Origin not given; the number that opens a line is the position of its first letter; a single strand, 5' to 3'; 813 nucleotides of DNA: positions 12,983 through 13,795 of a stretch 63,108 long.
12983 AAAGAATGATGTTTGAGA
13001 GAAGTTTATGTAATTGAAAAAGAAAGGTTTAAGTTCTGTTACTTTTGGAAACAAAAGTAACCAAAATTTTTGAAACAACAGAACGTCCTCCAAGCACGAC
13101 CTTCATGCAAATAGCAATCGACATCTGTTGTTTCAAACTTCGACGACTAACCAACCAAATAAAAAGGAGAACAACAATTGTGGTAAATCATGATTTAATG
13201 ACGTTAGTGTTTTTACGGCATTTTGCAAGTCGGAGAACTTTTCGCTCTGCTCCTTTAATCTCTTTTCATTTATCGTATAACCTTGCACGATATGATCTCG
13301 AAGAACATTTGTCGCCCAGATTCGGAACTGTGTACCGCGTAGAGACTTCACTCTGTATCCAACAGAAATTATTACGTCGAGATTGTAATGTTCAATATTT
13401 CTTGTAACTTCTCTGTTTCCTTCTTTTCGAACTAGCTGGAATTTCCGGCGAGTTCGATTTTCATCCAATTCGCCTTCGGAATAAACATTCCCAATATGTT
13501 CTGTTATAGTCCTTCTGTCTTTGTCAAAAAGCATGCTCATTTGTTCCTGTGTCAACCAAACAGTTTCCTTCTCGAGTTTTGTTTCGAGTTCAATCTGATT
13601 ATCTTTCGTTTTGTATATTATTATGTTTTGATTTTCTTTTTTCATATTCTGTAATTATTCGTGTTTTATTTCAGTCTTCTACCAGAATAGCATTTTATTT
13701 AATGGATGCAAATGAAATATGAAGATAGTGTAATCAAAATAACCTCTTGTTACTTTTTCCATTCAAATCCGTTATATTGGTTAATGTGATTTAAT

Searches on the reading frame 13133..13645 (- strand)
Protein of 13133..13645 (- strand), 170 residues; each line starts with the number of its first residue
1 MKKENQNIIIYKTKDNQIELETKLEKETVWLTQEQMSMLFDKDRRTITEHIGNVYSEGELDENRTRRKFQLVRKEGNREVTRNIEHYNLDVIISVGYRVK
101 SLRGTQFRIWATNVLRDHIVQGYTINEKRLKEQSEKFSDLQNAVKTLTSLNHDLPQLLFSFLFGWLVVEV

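Call 80: search_protein_families(library=pfam, proteins=[window:13133-13645:-], max_evalue=0.0001)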
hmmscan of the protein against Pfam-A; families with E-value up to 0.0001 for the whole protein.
window:13133-13645:- (170 aa): 1 family
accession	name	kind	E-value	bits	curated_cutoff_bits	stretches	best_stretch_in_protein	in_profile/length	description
PF13310.11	Virulence_RhuM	-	1.3e-27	97.2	33.7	1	65-144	2-84/252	Virulence protein RhuM family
